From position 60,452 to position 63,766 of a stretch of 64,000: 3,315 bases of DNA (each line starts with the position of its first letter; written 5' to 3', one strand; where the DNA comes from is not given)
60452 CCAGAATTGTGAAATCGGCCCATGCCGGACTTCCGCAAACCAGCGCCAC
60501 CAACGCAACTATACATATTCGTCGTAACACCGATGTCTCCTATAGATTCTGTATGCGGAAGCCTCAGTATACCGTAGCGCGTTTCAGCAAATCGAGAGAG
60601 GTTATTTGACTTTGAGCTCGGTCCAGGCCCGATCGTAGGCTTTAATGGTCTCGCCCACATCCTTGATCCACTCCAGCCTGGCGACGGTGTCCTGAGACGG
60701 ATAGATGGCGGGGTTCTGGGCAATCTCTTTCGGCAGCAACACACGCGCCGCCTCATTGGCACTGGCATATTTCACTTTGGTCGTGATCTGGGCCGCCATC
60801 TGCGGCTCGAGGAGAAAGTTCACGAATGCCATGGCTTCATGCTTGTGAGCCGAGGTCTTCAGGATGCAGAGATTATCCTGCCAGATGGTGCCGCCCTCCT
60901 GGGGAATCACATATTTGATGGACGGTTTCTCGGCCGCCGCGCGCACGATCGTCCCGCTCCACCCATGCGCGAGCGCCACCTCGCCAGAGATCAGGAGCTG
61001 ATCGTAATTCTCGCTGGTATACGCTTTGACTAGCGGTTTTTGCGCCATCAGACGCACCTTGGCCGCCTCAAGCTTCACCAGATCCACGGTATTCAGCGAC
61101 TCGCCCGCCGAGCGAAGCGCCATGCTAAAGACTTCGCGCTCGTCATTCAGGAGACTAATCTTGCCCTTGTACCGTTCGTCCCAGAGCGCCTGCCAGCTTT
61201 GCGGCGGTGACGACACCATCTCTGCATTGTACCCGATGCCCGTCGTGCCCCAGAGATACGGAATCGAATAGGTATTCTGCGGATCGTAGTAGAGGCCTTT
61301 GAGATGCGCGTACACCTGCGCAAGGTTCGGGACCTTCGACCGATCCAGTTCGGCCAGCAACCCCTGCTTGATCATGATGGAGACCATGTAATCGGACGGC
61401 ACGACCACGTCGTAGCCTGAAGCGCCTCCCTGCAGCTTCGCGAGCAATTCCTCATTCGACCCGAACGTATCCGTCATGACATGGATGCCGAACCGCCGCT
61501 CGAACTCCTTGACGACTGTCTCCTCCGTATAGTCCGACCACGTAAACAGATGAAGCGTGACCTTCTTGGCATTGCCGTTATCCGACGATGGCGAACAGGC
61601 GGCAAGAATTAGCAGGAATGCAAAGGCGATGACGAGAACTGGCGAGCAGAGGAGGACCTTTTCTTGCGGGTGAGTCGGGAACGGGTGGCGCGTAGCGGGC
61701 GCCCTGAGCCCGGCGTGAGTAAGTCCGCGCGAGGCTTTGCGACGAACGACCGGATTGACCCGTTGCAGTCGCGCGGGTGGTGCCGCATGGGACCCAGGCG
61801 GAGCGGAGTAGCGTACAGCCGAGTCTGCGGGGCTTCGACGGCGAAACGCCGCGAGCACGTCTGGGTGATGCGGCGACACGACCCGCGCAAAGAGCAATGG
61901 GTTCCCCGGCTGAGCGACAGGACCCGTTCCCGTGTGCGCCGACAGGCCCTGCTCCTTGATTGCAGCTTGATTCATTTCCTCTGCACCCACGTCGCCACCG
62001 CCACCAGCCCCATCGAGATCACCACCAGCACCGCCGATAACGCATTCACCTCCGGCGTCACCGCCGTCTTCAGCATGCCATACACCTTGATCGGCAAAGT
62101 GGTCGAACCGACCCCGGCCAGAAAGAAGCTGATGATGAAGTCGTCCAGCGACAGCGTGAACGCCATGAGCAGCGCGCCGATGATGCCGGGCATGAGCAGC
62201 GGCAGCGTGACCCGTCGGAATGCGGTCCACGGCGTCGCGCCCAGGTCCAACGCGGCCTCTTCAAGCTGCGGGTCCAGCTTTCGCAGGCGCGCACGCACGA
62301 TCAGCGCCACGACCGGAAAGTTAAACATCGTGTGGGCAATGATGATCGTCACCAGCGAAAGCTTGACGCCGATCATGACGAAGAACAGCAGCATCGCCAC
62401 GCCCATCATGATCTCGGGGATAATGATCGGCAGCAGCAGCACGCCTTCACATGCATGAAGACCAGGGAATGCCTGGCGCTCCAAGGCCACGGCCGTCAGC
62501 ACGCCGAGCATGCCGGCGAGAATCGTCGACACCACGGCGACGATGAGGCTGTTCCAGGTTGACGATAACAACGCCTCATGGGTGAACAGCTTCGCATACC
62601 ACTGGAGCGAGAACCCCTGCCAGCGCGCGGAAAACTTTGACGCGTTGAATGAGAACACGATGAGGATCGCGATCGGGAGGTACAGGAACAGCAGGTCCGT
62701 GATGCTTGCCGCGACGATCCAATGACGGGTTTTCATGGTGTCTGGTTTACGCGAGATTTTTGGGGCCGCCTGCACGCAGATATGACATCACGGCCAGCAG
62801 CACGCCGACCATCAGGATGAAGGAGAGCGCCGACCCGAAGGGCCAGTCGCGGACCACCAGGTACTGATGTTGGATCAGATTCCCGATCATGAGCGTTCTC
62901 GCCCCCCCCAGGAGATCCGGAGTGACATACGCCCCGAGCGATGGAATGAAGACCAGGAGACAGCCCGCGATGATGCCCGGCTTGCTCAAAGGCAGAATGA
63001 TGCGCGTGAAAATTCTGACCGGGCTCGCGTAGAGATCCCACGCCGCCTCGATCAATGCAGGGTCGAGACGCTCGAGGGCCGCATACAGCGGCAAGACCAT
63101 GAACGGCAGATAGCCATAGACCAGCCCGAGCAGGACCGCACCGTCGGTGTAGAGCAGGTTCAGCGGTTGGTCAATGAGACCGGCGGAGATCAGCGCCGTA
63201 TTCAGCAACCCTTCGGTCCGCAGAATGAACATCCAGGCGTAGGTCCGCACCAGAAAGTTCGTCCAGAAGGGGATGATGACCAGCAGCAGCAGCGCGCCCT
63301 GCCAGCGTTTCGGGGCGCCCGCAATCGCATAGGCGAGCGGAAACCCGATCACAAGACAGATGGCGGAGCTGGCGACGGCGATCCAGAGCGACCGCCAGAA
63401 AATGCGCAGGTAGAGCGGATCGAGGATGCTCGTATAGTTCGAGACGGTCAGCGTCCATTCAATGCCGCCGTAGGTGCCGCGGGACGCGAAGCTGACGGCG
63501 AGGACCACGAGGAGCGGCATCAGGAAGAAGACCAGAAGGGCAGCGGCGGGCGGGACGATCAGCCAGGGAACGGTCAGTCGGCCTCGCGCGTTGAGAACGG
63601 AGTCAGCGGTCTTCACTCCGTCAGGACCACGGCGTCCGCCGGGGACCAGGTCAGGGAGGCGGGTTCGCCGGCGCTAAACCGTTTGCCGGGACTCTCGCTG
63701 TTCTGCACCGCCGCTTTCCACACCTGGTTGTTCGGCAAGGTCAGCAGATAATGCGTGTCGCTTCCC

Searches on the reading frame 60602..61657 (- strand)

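Call 11: search_protein_families(library=pfam, proteins=[window:60602-61657:-])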
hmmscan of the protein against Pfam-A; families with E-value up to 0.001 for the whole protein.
window:60602-61657:- (351 aa): 4 families
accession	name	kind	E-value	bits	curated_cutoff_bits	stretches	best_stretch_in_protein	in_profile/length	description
PF13416.11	SBP_bac_8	-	5.9e-38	131.7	27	1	48-318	2-277/279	Bacterial extracellular solute-binding protein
PF13343.11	SBP_bac_6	-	8.7e-26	91.3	24.6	1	88-323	17-240/245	Bacterial extracellular solute-binding protein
PF01547.30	SBP_bac_1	-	1.3e-18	68.5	26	1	47-288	12-306/307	Bacterial extracellular solute-binding protein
PF13531.11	SBP_bac_11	-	1.5e-10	41.7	25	1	48-289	16-219/227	Bacterial extracellular solute-binding protein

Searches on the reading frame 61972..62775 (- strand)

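Call 11: search_protein_families(library=pfam, proteins=[window:61972-62775:-])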
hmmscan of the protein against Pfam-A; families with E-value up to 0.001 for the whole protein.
window:61972-62775:- (267 aa): 1 family
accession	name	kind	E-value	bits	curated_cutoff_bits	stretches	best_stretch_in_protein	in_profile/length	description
PF00528.27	BPD_transp_1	-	1.7e-13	51.1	26.4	1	113-266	24-176/184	Binding-protein-dependent transport system inner membrane component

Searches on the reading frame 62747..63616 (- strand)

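Call 11: search_protein_families(library=pfam, proteins=[window:62747-63616:-])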
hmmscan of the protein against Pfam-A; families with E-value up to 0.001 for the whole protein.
window:62747-63616:- (289 aa): 1 family
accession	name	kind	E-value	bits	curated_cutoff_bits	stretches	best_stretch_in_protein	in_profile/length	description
PF00528.27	BPD_transp_1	-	4e-11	43.4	26.4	1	91-279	1-173/184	Binding-protein-dependent transport system inner membrane component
